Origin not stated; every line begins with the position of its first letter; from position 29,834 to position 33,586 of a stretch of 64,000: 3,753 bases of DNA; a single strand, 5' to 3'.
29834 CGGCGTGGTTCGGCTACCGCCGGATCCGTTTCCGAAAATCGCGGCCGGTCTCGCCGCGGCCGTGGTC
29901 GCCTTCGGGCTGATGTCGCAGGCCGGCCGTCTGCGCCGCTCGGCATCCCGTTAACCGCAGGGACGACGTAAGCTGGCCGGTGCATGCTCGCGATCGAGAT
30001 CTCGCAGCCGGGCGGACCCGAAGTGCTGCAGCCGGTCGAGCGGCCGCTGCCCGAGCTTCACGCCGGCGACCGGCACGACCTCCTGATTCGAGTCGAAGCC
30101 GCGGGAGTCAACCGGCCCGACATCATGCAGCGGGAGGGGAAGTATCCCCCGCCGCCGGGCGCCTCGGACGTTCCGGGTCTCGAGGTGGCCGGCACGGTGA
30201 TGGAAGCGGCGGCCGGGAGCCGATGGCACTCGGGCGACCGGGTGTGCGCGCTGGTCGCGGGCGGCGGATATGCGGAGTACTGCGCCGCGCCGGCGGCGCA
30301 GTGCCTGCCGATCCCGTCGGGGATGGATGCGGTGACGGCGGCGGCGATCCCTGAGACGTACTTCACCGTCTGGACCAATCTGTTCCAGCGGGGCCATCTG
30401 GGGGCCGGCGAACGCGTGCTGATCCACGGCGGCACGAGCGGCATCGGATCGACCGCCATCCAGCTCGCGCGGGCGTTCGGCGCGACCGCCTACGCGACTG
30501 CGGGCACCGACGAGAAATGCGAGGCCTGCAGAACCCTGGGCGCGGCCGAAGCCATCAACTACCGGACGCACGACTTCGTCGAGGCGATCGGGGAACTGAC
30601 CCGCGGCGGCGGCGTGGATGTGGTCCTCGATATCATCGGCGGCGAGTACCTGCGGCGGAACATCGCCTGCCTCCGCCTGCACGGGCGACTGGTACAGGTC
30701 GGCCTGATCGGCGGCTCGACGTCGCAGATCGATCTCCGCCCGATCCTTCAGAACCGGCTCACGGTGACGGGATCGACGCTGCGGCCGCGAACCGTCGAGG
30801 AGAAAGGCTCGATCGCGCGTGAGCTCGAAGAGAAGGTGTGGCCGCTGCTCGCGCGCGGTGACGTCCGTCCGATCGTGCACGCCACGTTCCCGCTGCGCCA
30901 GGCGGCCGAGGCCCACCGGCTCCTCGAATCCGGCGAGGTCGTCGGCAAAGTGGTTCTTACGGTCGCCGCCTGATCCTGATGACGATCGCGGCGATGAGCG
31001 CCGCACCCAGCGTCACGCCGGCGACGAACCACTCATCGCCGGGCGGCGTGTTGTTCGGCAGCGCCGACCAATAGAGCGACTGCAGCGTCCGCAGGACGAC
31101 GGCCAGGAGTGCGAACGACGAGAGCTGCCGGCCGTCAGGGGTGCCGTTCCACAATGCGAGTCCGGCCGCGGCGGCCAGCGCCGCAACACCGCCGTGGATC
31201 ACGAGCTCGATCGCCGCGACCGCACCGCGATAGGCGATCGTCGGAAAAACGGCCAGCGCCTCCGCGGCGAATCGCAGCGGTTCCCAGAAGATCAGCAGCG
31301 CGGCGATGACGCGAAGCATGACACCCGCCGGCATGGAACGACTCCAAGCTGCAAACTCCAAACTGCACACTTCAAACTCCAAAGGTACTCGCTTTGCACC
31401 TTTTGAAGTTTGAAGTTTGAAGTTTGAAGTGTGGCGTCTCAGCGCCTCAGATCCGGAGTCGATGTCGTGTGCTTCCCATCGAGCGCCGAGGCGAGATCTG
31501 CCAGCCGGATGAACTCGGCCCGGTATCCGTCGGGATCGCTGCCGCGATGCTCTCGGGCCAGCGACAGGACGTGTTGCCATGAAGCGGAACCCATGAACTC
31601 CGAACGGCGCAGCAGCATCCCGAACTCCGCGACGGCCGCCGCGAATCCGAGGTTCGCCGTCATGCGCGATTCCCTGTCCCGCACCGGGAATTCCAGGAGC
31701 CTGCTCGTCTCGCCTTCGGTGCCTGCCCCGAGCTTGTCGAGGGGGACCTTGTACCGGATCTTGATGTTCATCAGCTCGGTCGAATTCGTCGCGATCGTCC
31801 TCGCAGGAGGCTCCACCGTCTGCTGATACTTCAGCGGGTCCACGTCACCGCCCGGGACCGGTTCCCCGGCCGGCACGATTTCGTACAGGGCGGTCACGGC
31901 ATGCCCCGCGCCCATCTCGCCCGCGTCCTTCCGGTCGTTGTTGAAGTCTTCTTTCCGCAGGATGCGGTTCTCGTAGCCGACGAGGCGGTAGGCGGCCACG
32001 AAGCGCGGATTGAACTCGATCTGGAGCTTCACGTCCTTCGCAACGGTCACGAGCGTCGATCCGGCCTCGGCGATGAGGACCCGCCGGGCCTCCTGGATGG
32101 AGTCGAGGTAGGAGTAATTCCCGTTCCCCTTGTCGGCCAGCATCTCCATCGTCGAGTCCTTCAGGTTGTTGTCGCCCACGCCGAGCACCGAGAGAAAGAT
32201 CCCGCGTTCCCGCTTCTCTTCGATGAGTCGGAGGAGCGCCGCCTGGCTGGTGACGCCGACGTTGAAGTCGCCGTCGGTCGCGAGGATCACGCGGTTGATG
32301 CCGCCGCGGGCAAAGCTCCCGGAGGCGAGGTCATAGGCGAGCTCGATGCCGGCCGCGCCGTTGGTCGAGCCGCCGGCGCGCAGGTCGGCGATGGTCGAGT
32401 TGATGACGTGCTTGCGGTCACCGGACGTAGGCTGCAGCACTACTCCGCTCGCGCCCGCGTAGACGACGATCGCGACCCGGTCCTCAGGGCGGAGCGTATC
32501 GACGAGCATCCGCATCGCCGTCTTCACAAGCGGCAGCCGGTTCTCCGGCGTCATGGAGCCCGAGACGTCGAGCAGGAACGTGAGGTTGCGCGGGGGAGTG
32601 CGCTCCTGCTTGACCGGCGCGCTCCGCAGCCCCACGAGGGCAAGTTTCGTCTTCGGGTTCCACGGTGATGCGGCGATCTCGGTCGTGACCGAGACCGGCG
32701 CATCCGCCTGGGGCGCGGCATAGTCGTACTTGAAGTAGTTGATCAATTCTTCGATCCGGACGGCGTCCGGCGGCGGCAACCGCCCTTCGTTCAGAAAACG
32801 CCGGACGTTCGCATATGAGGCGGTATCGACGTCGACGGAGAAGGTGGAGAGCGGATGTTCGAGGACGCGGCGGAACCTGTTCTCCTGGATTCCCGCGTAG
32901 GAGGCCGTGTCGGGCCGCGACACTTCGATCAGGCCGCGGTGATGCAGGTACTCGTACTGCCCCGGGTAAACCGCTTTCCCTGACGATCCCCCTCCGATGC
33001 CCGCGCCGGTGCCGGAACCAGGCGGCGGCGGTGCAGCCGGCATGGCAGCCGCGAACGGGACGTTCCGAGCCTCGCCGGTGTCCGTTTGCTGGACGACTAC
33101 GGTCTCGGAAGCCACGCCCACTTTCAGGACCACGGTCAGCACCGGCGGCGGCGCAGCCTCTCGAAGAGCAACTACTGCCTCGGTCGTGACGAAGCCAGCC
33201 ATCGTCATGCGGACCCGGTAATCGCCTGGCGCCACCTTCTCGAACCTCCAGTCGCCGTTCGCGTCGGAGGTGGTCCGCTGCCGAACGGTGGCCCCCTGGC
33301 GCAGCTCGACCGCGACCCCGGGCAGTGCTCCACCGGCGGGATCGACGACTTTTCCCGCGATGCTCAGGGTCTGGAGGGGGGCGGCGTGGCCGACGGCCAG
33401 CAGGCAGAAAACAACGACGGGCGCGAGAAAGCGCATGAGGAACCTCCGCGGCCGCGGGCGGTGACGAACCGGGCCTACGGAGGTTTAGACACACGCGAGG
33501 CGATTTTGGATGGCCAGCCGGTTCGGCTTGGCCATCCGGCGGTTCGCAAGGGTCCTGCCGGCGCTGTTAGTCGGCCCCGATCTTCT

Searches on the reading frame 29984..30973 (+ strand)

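Call 51: search_protein_families(library=pfam, proteins=[window:29984-30973:+], max_evalue=0.00001)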
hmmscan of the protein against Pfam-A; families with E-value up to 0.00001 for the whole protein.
window:29984-30973:+ (329 aa): 3 families
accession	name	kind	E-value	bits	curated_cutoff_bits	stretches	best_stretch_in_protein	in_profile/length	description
PF00107.32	ADH_zinc_N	-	2.1e-31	109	31.8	1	153-268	1-116/129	Zinc-binding dehydrogenase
PF13602.12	ADH_zinc_N_2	-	5.2e-27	95.8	27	1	185-325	1-134/134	Zinc-binding dehydrogenase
PF08240.17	ADH_N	-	6e-17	62.2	23.5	1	30-111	2-103/104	Alcohol dehydrogenase GroES-like domain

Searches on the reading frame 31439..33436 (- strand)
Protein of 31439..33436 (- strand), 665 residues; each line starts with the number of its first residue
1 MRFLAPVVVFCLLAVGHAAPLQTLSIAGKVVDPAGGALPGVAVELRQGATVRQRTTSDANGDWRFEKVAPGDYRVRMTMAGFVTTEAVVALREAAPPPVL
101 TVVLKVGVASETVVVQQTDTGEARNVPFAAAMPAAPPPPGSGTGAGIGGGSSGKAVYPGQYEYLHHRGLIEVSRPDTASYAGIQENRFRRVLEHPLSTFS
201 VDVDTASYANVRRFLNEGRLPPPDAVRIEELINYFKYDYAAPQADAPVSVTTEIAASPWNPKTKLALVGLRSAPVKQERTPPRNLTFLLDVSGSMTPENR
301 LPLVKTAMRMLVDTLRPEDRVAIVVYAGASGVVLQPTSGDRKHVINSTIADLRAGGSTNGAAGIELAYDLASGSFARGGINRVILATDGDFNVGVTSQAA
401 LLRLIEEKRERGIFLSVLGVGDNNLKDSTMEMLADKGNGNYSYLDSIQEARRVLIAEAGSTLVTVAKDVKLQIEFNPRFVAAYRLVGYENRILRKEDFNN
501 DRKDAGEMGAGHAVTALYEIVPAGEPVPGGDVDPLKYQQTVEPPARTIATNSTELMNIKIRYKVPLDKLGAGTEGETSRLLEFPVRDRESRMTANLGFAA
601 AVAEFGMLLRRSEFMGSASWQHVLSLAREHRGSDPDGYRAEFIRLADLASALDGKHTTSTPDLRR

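Call 51: search_protein_families(library=pfam, proteins=[window:31439-33436:-], max_evalue=0.00001)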
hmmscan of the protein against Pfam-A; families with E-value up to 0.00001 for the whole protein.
window:31439-33436:- (665 aa): 8 families
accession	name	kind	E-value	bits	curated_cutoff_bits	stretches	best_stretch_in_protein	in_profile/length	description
PF12034.13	YfbK_C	-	2.8e-64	217.1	25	1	460-651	1-183/184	Uncharacterized protein YfbK, C-terminal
PF12450.13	vWF_A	-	7.7e-40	135.2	25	1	176-265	3-92/94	von Willebrand factor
PF00092.34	VWA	-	2.8e-16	60.7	23.8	1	284-447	1-165/174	von Willebrand factor type A domain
PF13620.12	CarboxypepD_reg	-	3.1e-15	56.7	32.3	1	25-104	1-81/82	Carboxypeptidase regulatory-like domain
PF13519.12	VWA_2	-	3.1e-14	54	27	1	286-389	2-106/107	von Willebrand factor type A domain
PF13715.12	CarbopepD_reg_2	-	2.4e-07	31.1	32.2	1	26-115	1-88/88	CarboxypepD_reg-like domain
PF17210.9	SdrD_B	-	8.2e-07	29.7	29.7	1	37-86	23-74/112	SdrD B-like domain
PF13768.12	VWA_3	-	1.2e-06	29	27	1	284-442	2-154/155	von Willebrand factor type A domain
